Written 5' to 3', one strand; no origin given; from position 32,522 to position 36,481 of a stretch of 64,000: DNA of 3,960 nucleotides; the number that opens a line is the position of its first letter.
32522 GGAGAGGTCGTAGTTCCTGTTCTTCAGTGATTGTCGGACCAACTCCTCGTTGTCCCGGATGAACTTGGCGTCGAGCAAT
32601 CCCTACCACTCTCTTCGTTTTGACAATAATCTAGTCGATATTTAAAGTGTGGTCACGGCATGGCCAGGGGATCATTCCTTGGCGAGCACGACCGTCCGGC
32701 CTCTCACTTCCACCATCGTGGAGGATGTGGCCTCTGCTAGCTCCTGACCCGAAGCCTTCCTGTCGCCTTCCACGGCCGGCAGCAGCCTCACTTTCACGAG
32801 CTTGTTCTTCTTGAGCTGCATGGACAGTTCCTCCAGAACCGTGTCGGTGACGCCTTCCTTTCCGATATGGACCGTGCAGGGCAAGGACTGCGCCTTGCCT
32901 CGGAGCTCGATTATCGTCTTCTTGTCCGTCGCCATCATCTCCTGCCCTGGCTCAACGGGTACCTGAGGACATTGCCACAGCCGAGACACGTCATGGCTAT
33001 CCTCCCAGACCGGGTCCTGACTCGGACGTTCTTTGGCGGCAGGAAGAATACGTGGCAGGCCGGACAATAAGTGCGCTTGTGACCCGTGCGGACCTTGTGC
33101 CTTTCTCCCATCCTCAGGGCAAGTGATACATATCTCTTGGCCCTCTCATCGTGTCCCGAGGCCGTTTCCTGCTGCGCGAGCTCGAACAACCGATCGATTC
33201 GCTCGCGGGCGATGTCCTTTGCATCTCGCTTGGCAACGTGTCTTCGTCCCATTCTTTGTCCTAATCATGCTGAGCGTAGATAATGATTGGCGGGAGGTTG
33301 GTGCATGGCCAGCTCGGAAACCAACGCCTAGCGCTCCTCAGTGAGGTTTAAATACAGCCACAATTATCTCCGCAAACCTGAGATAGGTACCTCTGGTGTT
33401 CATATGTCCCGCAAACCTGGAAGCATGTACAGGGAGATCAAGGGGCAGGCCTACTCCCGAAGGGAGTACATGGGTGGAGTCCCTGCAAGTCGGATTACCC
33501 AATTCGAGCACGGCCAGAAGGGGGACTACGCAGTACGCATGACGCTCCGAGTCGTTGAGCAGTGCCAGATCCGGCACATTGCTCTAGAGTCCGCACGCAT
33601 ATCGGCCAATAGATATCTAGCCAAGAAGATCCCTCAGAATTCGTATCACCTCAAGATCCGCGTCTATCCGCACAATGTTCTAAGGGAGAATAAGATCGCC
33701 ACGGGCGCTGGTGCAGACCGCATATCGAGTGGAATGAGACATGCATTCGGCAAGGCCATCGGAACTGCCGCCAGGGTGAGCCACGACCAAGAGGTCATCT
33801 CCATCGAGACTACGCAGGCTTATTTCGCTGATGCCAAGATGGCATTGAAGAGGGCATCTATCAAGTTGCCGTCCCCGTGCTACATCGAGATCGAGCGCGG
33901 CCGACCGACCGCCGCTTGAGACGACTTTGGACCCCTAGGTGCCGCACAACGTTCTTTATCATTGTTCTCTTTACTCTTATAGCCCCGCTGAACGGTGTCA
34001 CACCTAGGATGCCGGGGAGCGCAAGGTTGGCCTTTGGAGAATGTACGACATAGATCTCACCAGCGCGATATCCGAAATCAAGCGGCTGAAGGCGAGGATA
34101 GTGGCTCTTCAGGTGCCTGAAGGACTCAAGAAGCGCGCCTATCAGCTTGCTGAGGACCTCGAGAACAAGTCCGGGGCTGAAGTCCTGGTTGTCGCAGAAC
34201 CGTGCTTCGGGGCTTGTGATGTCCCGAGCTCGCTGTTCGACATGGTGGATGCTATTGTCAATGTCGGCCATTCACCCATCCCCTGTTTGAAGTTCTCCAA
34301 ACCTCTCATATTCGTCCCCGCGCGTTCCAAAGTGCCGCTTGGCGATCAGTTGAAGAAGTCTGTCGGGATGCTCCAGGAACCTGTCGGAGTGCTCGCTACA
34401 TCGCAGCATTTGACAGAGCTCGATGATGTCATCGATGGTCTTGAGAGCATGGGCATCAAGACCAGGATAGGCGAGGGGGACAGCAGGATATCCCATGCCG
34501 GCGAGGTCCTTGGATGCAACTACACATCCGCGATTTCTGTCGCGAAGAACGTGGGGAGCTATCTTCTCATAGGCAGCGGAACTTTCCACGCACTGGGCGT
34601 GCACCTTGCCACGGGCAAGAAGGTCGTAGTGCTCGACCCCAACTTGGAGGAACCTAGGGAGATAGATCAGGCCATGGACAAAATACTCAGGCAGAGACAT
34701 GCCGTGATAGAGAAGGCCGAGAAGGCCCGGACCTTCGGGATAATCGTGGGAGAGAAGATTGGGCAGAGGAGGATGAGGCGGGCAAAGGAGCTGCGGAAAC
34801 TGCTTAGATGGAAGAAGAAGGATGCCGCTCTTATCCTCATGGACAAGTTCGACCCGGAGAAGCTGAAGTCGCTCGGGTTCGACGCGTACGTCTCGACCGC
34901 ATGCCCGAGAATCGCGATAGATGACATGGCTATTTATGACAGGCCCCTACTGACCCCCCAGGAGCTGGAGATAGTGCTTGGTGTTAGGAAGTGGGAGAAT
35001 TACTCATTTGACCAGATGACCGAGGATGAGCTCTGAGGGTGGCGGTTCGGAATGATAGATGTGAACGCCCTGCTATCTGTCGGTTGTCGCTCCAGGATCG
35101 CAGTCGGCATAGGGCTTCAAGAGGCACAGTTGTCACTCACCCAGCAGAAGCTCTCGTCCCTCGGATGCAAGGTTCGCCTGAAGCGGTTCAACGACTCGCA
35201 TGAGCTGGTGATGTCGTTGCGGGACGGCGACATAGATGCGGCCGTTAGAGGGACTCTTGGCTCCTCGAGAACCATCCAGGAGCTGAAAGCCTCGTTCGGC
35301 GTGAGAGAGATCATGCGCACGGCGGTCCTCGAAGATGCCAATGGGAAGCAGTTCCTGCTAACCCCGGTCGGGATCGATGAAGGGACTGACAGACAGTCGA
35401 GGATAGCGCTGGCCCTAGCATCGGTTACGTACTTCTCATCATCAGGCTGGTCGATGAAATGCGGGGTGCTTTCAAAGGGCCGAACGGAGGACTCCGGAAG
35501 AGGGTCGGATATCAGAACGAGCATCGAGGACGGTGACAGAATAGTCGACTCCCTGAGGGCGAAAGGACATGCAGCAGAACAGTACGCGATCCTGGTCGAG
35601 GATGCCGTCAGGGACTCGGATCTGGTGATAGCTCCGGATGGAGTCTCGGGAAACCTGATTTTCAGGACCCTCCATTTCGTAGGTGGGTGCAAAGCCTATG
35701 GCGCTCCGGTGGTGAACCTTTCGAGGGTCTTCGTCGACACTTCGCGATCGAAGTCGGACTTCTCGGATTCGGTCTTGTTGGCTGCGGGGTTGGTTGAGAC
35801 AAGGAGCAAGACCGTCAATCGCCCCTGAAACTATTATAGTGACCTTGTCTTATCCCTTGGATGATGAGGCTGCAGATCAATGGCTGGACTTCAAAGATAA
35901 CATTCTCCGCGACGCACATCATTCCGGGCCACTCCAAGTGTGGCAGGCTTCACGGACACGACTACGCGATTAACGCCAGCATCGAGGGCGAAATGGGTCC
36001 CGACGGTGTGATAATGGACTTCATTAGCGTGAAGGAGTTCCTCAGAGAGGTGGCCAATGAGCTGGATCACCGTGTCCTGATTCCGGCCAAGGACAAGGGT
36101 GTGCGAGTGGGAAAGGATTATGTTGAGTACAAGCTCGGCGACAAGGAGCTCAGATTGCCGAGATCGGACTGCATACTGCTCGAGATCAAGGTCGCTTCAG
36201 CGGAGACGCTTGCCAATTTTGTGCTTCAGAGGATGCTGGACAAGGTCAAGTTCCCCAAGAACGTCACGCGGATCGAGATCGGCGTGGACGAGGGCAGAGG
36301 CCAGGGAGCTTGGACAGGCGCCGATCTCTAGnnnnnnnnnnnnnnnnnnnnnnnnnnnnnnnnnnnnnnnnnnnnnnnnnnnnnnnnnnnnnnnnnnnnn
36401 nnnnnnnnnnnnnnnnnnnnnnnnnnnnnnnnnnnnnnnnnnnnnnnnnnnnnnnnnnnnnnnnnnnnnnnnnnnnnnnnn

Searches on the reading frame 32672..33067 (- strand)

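Call 25: search_protein_families(library=pfam, proteins=[window:32672-33067:-], max_evalue=0.000001)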
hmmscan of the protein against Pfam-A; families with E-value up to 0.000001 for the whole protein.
window:32672-33067:- (131 aa): 1 family
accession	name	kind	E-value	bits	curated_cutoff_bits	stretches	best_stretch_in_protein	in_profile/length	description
PF01985.26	CRS1_YhbY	-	2.9e-19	69.6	27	1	50-128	4-82/84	CRS1 / YhbY (CRM) domain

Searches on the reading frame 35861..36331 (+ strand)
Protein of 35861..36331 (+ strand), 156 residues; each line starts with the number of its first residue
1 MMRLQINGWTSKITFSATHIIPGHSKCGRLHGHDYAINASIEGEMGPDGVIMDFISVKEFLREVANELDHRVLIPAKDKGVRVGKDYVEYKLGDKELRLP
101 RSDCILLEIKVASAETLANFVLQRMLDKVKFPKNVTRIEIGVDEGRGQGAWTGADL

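Call 26: search_protein_families(library=pfam, proteins=[window:35861-36331:+], max_evalue=0.000001)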
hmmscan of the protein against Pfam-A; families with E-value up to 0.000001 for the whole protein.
window:35861-36331:+ (156 aa): 1 family
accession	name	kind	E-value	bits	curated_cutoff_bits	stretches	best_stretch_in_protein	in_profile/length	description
PF01242.24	PTPS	-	3e-18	66.4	22.4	1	11-150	4-116/121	6-pyruvoyl tetrahydropterin synthase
